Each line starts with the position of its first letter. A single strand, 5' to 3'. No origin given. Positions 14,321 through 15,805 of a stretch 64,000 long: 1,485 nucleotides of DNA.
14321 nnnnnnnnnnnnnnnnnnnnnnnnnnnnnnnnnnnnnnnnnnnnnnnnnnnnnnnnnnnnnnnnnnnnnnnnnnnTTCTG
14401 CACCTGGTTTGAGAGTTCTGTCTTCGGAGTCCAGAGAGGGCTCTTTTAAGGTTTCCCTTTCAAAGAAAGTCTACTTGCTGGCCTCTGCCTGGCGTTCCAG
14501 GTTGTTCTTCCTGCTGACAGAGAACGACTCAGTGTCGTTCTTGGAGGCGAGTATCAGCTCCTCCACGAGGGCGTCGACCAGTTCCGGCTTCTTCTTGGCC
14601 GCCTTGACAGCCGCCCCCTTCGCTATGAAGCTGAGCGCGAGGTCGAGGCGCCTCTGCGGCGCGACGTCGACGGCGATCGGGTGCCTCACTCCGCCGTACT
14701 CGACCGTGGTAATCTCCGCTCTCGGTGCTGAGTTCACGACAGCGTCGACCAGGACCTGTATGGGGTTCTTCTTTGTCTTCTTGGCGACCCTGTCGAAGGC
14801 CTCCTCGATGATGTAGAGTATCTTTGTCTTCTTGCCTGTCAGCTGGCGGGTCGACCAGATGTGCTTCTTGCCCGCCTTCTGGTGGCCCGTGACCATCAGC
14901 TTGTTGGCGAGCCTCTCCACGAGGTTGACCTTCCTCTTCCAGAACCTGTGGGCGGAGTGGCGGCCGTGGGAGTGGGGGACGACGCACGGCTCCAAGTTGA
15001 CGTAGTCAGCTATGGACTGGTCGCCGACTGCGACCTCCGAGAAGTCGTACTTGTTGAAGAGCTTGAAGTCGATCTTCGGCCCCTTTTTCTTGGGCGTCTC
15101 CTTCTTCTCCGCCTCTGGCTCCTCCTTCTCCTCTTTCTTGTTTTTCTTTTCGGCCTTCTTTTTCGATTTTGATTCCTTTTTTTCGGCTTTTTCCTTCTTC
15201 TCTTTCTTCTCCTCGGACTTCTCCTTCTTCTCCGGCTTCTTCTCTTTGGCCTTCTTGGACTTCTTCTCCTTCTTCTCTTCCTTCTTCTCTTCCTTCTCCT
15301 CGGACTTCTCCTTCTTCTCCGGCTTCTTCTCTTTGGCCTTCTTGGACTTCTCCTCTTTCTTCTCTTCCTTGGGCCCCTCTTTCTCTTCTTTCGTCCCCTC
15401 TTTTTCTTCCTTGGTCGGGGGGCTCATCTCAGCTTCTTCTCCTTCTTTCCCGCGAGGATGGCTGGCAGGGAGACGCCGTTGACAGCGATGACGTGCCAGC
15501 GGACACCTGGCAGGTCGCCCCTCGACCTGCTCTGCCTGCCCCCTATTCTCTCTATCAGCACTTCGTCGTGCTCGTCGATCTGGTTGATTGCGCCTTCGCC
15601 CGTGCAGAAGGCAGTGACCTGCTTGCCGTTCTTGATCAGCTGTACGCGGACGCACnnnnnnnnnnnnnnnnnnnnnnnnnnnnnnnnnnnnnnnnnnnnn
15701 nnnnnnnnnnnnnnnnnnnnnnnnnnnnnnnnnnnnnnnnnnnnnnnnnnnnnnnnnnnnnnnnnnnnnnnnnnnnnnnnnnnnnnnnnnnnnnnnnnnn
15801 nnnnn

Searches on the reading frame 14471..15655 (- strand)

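Call 46: search_protein_families(library=pfam, proteins=[window:14471-15655:-], max_evalue=0.00001)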
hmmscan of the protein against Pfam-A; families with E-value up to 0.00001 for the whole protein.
window:14471-15655:- (394 aa): 1 family
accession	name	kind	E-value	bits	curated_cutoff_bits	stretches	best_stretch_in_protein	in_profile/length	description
PF00177.27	Ribosomal_S7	-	5.4e-33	114.1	24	1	225-394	11-148/148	Ribosomal protein S7p/S5e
